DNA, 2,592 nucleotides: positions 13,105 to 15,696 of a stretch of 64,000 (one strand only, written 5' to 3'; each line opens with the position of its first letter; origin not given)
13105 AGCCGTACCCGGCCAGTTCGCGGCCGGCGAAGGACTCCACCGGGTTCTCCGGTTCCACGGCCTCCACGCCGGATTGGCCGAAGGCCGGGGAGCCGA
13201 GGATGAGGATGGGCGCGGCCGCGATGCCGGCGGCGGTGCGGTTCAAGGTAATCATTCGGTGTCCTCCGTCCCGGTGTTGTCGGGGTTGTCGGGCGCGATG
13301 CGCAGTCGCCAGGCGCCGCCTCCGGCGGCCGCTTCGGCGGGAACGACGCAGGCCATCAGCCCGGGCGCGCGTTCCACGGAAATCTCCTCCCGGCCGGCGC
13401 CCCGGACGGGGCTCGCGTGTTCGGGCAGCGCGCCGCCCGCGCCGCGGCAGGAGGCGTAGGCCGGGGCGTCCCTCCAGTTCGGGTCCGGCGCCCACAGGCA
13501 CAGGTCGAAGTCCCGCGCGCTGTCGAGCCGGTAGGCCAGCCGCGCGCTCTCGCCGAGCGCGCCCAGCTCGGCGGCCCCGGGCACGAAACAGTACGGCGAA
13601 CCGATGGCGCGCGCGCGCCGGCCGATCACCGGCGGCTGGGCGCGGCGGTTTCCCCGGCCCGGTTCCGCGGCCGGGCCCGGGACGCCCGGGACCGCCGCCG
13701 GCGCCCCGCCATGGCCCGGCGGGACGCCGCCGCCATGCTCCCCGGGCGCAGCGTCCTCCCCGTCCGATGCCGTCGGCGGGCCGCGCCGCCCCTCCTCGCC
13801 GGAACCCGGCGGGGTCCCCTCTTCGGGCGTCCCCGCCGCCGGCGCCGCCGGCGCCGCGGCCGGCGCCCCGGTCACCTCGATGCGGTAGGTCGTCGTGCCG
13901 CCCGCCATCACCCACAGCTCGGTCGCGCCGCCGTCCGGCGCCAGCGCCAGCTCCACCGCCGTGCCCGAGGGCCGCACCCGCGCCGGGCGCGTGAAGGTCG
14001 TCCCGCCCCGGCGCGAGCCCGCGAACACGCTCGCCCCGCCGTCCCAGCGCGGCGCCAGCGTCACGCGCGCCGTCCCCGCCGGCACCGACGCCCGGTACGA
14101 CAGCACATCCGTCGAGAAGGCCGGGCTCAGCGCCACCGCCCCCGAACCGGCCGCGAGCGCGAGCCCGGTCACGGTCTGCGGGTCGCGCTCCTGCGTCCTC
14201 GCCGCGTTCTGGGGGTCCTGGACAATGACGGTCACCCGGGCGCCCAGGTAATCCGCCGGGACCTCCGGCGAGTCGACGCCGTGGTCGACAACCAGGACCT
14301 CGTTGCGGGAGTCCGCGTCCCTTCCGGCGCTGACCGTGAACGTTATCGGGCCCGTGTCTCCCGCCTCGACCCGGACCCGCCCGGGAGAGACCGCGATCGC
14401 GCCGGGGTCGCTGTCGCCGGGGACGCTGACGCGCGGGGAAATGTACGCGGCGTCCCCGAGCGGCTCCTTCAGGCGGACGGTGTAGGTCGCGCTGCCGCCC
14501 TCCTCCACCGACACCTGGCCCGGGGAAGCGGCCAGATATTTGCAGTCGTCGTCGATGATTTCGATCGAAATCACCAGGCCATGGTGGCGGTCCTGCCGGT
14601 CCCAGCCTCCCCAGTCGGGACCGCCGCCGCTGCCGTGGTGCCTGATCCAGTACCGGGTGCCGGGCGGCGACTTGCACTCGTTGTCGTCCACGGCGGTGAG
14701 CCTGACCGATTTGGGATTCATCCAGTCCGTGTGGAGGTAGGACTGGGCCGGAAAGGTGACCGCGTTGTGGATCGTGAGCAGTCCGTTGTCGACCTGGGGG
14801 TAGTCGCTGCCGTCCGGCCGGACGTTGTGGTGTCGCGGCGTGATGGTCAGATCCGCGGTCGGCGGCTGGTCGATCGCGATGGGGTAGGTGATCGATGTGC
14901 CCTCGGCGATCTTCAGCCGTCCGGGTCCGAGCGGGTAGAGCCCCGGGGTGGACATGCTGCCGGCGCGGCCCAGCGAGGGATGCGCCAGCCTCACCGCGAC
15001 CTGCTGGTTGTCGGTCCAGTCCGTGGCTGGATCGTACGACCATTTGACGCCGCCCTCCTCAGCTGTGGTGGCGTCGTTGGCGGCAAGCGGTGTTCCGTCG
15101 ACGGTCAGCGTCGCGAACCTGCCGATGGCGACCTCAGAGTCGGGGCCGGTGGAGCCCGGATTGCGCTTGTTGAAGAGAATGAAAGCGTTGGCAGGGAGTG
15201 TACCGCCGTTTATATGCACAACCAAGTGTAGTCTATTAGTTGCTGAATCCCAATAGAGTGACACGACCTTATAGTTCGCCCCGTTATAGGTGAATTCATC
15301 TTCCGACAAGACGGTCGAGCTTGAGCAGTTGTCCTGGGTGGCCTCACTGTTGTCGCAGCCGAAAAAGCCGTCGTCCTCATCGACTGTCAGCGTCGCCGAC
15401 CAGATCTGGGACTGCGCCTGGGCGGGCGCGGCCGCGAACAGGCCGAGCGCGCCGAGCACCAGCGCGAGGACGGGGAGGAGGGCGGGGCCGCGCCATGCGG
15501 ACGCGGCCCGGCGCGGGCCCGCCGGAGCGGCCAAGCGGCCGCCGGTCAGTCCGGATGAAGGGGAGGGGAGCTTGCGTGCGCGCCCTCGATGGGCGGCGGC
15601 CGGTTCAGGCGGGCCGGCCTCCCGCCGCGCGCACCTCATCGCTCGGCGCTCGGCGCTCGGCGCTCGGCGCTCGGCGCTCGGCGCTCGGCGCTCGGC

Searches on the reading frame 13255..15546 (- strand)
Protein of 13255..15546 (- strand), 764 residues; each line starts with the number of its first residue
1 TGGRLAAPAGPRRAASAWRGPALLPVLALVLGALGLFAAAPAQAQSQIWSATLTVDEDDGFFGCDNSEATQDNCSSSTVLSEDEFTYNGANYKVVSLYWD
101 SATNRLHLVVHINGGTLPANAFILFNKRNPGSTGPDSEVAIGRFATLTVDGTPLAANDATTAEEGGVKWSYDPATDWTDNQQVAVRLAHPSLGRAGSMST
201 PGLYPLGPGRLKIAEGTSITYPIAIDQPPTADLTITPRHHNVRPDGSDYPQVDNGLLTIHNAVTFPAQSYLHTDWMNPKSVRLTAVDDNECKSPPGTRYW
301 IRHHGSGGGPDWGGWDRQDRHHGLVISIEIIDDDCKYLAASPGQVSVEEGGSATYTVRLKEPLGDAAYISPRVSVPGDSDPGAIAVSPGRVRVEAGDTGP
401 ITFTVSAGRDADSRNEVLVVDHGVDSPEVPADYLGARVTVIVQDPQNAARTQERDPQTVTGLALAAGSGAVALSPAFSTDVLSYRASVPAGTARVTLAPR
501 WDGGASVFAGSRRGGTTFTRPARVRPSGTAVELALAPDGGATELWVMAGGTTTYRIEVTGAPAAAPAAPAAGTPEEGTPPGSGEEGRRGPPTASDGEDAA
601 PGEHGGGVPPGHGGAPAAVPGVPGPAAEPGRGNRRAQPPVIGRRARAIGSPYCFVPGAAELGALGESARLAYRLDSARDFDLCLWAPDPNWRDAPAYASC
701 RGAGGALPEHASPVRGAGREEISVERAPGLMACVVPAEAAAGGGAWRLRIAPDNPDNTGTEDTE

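Call 10: search_protein_families(library=pfam, proteins=[window:13255-15546:-], max_evalue=0.01)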
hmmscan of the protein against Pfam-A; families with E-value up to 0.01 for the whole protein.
window:13255-15546:- (764 aa): 2 families
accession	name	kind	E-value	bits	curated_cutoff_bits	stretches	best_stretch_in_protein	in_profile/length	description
PF12733.13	Cadherin-like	-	1.5e-05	25.7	24.2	1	472-559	5-87/89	Cadherin-like beta sandwich domain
PF20579.4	LapA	-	0.0054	17.5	27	0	346-365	12-31/99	LapA domain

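Call 12: find_homologous_proteins(query=window:13255-15534:-, max_evalue=0.00001)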
Query window:13255-15534:- (760 aa): 94 proteins with E <= 0.00001 among 8000 candidates.
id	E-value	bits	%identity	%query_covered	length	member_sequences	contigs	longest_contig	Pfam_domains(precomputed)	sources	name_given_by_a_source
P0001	0.0e+0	1718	100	100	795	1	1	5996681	PF12733.14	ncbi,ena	-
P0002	0.0e+0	1324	82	100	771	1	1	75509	-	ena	-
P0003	0.0e+0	1311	81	100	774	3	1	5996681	-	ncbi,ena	-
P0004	0.0e+0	1303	81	100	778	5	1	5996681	-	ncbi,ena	-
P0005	0.0e+0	1188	75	94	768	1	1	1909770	-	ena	-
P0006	9.3e-279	945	78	74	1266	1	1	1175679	PF12733.14,PF03160.21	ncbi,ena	-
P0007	2.2e-274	931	78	74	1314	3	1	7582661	PF12733.14,PF03160.21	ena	-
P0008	1.1e-266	905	77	69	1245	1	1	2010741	PF12733.14,PF03160.21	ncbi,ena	-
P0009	2.6e-251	854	73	73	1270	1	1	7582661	PF03160.21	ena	-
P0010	1.0e-240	819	71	74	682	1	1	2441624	PF12733.14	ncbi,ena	-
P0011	1.8e-237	809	71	69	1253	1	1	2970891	PF12733.14,PF03160.21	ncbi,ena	-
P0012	1.9e-236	805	71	68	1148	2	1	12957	PF12733.14,PF03160.21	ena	-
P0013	2.0e-236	805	71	74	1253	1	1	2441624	PF12733.14,PF03160.21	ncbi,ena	-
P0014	5.6e-236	804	71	74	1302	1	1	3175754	PF12733.14,PF03160.21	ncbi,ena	-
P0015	3.0e-232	791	71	68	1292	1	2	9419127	PF12733.14,PF03160.21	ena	-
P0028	1.1e-209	717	70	66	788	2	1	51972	PF12733.14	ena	-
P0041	6.9e-133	463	92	26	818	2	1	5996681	-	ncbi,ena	-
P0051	3.3e-32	130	35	31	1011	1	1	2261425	PF12733.14,PF03797.26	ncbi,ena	-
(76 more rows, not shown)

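Call 13: find_encoding_contigs(protein=P0001, flank=3000, max_places=6)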
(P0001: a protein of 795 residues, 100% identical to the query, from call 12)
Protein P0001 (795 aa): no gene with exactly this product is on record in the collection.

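Call 14: find_encoding_contigs(protein=P0002, flank=3000, max_places=6)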
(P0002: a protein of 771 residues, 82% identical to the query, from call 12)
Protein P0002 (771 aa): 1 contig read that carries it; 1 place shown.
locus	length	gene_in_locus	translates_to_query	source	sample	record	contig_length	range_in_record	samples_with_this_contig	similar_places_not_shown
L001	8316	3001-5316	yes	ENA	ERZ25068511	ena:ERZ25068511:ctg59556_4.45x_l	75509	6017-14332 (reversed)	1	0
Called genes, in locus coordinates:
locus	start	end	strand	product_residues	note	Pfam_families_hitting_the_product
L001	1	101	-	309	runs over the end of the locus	-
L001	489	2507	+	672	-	PF20579:LapA (faint), PF03160:Calx-beta (faint)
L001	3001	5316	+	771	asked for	-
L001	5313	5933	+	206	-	-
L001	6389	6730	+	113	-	PF13560:HTH_31 (faint)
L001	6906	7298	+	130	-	PF08808:RES (weak)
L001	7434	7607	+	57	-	-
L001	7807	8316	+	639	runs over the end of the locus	PF20579:LapA (faint)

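Call 15: find_encoding_contigs(protein=P0003, flank=3000, max_places=6)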
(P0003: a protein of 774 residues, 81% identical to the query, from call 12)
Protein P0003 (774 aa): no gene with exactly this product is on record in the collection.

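Call 25: find_related_loci(query=A1, collection=genome_contigs, flank=4000)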
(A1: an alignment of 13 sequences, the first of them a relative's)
Query A1 (795 aa) in genome_contigs; peptide patterns used: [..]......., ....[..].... (x = any residue, [..] = any of these).
176 stretches matched a pattern; 24 encode a relative of the query (tblastn E <= 1e-3); 24 distinct loci.
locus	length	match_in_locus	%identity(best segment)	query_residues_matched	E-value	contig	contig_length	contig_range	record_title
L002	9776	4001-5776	79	1-596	0e+0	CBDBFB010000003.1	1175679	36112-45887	MAG: uncultured Candidatus Binatia bacterium isolate 1f458a18-970d-4e2d-a946-a0f588cd1ee1 genome assembly, contig: conti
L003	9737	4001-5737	73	1-596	0e+0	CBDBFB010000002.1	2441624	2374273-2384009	MAG: uncultured Candidatus Binatia bacterium isolate 1f458a18-970d-4e2d-a946-a0f588cd1ee1 genome assembly, contig: conti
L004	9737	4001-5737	72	1-596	0e+0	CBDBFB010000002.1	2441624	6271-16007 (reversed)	MAG: uncultured Candidatus Binatia bacterium isolate 1f458a18-970d-4e2d-a946-a0f588cd1ee1 genome assembly, contig: conti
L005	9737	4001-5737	72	1-596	0e+0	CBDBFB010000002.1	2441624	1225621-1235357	MAG: uncultured Candidatus Binatia bacterium isolate 1f458a18-970d-4e2d-a946-a0f588cd1ee1 genome assembly, contig: conti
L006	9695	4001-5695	72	1-592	0e+0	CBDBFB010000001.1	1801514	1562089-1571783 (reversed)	MAG: uncultured Candidatus Binatia bacterium isolate 1f458a18-970d-4e2d-a946-a0f588cd1ee1 genome assembly, contig: conti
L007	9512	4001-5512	71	72-598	0e+0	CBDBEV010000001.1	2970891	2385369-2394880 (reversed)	MAG: bacterium isolate 138114a6-c459-4528-9bbc-32813c999549 genome assembly, contig: contig_1, whole genome shotgun sequ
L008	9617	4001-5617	71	26-594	0e+0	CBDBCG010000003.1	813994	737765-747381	MAG: Alphaproteobacteria bacterium isolate 0bf2ae11-f7ef-4b98-947a-5f0f4121c03f genome assembly, contig: contig_3, whole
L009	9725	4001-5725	73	1-592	0e+0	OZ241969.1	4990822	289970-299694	MAG: Candidatus Poriferihabitaceae bacterium isolate d30718d0-db98-4e6b-9c52-98a42f8724a6 genome assembly, chromosome: 1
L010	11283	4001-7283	70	70-611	0e+0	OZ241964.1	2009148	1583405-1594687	MAG: Thermodesulfobacteriota bacterium isolate f5ee5f3d-b5e6-4f91-bea9-ad3977f1f42d genome assembly, chromosome: 1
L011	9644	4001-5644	69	11-596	0e+0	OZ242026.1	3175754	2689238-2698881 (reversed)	MAG: Nitrospirales bacterium isolate ad4af3c8-44ab-4a5f-8523-14f9326d4af7 genome assembly, chromosome: 1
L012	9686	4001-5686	67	1-592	0e+0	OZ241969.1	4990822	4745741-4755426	MAG: Candidatus Poriferihabitaceae bacterium isolate d30718d0-db98-4e6b-9c52-98a42f8724a6 genome assembly, chromosome: 1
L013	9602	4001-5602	71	38-594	0e+0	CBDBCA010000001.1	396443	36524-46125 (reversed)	MAG: Alphaproteobacteria bacterium isolate 48c0c1bc-ee5b-4fda-b559-4fcb29a961b4 genome assembly, contig: contig_1, whole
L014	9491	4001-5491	70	77-596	0e+0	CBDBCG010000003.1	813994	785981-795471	MAG: Alphaproteobacteria bacterium isolate 0bf2ae11-f7ef-4b98-947a-5f0f4121c03f genome assembly, contig: contig_3, whole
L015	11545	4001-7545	65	20-598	0e+0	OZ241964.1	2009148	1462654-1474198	MAG: Thermodesulfobacteriota bacterium isolate f5ee5f3d-b5e6-4f91-bea9-ad3977f1f42d genome assembly, chromosome: 1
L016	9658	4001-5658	83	26-592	0e+0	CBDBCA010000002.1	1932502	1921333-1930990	MAG: Alphaproteobacteria bacterium isolate 48c0c1bc-ee5b-4fda-b559-4fcb29a961b4 genome assembly, contig: contig_2, whole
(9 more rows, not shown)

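Call 34: find_encoding_contigs(protein=P0004, flank=3000, max_places=6)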
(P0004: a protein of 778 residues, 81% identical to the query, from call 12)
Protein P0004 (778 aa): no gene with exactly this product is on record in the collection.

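Call 35: find_encoding_contigs(protein=P0005, flank=4000, max_places=6)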
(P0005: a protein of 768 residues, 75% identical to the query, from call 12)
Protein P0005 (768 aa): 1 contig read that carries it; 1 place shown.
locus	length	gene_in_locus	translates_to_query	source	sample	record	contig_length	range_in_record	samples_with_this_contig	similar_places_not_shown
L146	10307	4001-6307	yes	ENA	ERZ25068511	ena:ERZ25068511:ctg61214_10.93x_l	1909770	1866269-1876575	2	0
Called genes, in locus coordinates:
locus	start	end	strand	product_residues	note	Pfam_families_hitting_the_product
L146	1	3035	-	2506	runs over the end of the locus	-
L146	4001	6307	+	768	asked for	-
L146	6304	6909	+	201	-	-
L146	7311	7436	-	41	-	-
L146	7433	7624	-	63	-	-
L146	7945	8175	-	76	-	-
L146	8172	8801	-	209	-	-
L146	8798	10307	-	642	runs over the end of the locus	PF20579:LapA (faint)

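Call 36: find_encoding_contigs(protein=P0041, flank=3000, max_places=6)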
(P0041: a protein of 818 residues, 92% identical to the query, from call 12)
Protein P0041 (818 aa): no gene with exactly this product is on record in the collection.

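Call 38: find_encoding_contigs(protein=P0007, flank=4000, max_places=6)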
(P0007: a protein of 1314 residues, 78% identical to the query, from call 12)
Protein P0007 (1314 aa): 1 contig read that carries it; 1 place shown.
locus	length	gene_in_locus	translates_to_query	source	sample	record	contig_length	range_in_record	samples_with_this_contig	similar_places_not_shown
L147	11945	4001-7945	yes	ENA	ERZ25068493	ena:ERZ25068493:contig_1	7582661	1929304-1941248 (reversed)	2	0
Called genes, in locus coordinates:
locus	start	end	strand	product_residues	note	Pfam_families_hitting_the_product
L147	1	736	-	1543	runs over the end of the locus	PF12733:Cadherin-like (faint), PF03160:Calx-beta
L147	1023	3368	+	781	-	PF01590:GAF (weak), PF13185:GAF_2, PF00989:PAS (weak), PF00512:HisKA, PF13581:HATPase_c_2 (weak), PF02518:HATPase_c, PF00072:Response_reg, PF00486:Trans_reg_C, +1 more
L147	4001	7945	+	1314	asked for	PF12733:Cadherin-like (faint), PF03160:Calx-beta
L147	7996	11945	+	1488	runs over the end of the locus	PF03160:Calx-beta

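Call 39: find_encoding_contigs(protein=P0015, flank=4000, max_places=6)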
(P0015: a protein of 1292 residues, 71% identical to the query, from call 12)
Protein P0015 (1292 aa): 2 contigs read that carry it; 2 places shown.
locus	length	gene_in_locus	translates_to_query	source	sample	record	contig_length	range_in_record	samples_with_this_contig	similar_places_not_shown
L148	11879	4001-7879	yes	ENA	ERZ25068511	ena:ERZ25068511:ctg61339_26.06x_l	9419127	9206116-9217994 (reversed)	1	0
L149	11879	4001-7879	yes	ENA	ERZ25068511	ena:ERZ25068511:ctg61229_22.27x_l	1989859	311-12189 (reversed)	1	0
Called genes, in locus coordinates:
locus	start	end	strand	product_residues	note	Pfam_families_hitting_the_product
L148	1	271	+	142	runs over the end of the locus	PF15970:HicB-like_2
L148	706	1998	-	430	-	PF13701:DDE_Tnp_1_4, PF01609:DDE_Tnp_1 (weak)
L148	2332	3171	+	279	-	-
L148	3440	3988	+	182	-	PF18276:TcA_TcB_BD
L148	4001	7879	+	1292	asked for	PF12733:Cadherin-like (weak), PF03160:Calx-beta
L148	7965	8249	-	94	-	PF15731:MqsA_antitoxin (weak), PF01381:HTH_3, PF13560:HTH_31 (weak)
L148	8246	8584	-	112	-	PF06296:RelE (weak)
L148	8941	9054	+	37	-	-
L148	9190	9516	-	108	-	PF13744:HTH_37 (weak), PF01381:HTH_3, PF13560:HTH_31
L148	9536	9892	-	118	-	PF05973:Gp49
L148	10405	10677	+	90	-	-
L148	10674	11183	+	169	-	-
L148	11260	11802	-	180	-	PF16289:PIN_12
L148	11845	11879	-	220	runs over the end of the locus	PF08986:DUF1889 (weak)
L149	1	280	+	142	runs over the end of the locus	PF15970:HicB-like_2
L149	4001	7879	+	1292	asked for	PF12733:Cadherin-like (weak), PF03160:Calx-beta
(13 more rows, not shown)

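Call 53: find_encoding_contigs(protein=P0095, flank=3000, max_places=4)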
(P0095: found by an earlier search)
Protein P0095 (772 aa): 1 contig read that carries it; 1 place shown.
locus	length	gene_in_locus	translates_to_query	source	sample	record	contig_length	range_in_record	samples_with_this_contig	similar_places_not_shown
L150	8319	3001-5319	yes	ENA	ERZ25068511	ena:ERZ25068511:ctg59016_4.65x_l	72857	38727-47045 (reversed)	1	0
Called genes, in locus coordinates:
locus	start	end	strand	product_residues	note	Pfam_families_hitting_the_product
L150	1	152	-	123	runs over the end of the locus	PF19649:DUF6152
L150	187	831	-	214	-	-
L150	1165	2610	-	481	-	PF00884:Sulfatase, PF01663:Phosphodiest (faint), PF16347:SGSH_C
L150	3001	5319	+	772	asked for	PF12733:Cadherin-like (faint)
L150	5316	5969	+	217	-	-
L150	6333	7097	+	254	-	PF13709:DUF4159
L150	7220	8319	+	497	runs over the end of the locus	PF03972:MmgE_PrpD_N, PF19305:MmgE_PrpD_C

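Call 54: find_encoding_contigs(protein=P0096, flank=3000, max_places=4)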
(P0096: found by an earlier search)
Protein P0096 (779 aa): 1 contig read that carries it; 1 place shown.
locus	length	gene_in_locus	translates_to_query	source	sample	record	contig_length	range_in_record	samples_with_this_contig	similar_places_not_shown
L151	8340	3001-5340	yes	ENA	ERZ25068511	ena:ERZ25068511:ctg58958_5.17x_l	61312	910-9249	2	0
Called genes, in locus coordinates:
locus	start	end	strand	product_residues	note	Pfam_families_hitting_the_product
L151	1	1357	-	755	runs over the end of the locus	?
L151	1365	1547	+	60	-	-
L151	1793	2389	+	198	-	-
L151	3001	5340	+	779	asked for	PF12733:Cadherin-like (faint)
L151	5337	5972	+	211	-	-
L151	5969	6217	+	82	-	-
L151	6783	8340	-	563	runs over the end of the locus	PF06468:Spond_N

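Call 60: search_solved_structures(query=A1, max_evalue=0.1)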
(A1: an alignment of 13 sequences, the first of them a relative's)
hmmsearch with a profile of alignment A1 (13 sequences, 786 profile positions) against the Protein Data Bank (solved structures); distinct sequences matched with E-value up to 0.1: 15.
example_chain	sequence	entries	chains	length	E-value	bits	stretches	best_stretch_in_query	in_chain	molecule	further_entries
3us9_A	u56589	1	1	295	2e-07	33.3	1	698-761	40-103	Sodium/calcium exchanger 1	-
8sgi_A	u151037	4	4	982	7.2e-06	28.2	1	698-761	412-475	Sodium/calcium exchanger 1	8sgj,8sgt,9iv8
3rb5_A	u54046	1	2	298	1e-05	27.7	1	689-762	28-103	Na/Ca exchange protein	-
3rb7_A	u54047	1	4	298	1.4e-05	27.2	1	689-762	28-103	Na/Ca exchange protein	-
2fws_A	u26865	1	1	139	0.0002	23.4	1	698-761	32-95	Sodium/calcium exchanger 1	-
2dpk_A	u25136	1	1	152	0.00025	23.1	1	698-761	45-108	Sodium/calcium exchanger 1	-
3gin_A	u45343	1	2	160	0.00069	21.6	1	698-761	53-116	Sodium/calcium exchanger 1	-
8jp0_A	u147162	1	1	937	0.0037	19.2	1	698-761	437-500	Sodium/calcium exchanger 1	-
3e9t_A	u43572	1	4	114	0.0038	19.1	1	689-762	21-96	Na/Ca exchange protein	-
3ead_A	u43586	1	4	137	0.006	18.5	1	689-762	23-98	Na/Ca exchange protein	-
7zw0_sj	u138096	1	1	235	0.039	15.8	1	565-693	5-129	Uncharacterized protein YIL161W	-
9yq2_C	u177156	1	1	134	0.064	15.1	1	466-526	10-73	nanobody Nb881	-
8snd_C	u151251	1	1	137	0.066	15.1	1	466-526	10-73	Nanobody 881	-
9yq4_C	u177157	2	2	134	0.067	15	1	466-526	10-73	nanobody Nb881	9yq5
7sp6_C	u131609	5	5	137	0.067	15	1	466-526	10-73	Nanobody 881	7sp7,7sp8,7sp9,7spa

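Call 74: predict_structure(alignment_id=A2)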
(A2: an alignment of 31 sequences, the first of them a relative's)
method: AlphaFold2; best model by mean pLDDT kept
length: 795 residues; sequences in the alignment: 31
mean_pLDDT: 53.0   pTM: 0.31
mean pLDDT of the five models: 53.0, 50.2, 49.7, 49.0, 47.1
residues with pLDDT >= 90: 15; 70-90: 231; 50-70: 161; < 50: 388
segments of 3 or more residues with pLDDT < 50: 1-55, 62-76, 146-174, 222-224, 235-239, 348-353, 477-493, 506-512, 530-560, 565-570, 580-583, 594-620, 622-795
pLDDT, mean of each block of 10 residues (from residue 1): 32 30 30 29 32 47 39 48 87 85 84 72 82 89 55 34 36 63 78 71 81 84 57 54 74 78 75 58 66 75 72 79 63 69 51 63 64 74 82 78 73 81 84 83 62 74 66 59 29 49 45 55 55 41 32 38 50 55 54 43 33 32 30 27 25 26 23 22 30 39 35 33 31 27 24 24 28 31 34 26
secondary structure, 60 per line:
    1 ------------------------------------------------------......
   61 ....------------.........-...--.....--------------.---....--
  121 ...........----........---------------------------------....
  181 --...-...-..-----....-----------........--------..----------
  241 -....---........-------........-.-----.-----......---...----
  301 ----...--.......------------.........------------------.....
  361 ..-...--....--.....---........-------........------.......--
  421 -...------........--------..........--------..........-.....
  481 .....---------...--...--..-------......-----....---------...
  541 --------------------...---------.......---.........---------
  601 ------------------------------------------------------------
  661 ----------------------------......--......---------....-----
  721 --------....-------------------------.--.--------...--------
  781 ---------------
elements in order (helices of 4 or more, strands of 3 or more residues): H55-64 E77-85 E87-89 E92-96 E115-118 E121-131 E136-143 E177-180 E183-185 E198-201 E213-220 E242-245 E249-256 E264-271 E288-290 E294-296 E310-316 E329-337 E356-362 E369-372 E375-379 E383-390 E398-405 E415-418 E422-424 E431-438 E447-456 E465-474 H476-485 E495-497 E500-502 E514-519 E525-528 E538-540 E561-563 E573-579 E583-591 H689-694 H697-702 E712-715 E729-732

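Call 77: fold_search(model_id=the predicted structure, library=pdb)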
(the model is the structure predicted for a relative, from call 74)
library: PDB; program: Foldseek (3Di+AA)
matches with E <= 10: 1994; with E <= 0.001: 350
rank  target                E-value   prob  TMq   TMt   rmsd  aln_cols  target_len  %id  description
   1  7sqc_2B               6.6e-11  1.00  0.13  0.14  35.4       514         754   10  Ciliary C1 central pair apparatus isolated from Chlamydomonas reinhardtii (released 2022-04-13)
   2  9ijj_P                2.7e-10  1.00  0.12  0.16  27.8       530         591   10  In situ structure of the central apparatus in mouse sperm axoneme. (released 2025-06-04)
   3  9ijj_h                3.2e-10  1.00  0.11  0.07  30.1       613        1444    8  In situ structure of the central apparatus in mouse sperm axoneme. (released 2025-06-04)
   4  7sqc_F1               3.5e-10  1.00  0.11  0.18  30.2       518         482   12  Ciliary C1 central pair apparatus isolated from Chlamydomonas reinhardtii (released 2022-04-13)
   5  3us9                  3.8e-09  1.00  0.12  0.31  13.3       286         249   13  Crystal Structure of the NCX1 Intracellular Tandem Calcium Binding Domains(CBD12) (released 2012-07-11)
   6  7n6g_4C               6.2e-09  1.00  0.14  0.16  33.4       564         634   12  C1 of central pair (released 2022-05-18)
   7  7sqc_F0               9.5e-09  1.00  0.14  0.28  16.4       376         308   10  Ciliary C1 central pair apparatus isolated from Chlamydomonas reinhardtii (released 2022-04-13)
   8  9ijj_4J               1.7e-08  1.00  0.12  0.13  28.9       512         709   10  In situ structure of the central apparatus in mouse sperm axoneme. (released 2025-06-04)
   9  8jp0                  3.3e-08  1.00  0.13  0.14  17.4       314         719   10  structure of human sodium-calciumexchanger NCX1 (released 2024-01-03)
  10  9iv8                  4.1e-08  1.00  0.13  0.14  19.4       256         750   13  Cryo-EM structure of human NCX1 in PIP2 diC8 bound state (released 2025-03-19)
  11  9ijj_4K               6.3e-08  1.00  0.12  0.19  23.6       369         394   10  In situ structure of the central apparatus in mouse sperm axoneme. (released 2025-06-04)
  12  8wrz_L                7.0e-08  1.00  0.11  0.28  15.1       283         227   11  Cry-EM structure of cannabinoid receptor-beta-arrestin-1 complex (released 2024-02-28)
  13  9zq9_I                7.9e-08  1.00  0.10  0.28  16.9       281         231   12  Nucleosome with an SSB at SHL -2.8 in complex with the WGR domain of human PARP2, Class 1 (released 2026-03-25)
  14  9ip8_B                1.5e-07  0.99  0.10  0.15  28.5       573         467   10  Poly-alanine model for HL-type bispecific diabody Ex3 composed of 528 and OKT3 Fvs in ternary complex with sEGFR and C (released 2025-05-28)
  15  3uze_A                1.6e-07  1.00  0.11  0.26  15.1       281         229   12  Crystal structure of the dengue virus serotype 3 envelope protein domain III in complex with the variable domains of M (released 2012-02-22)
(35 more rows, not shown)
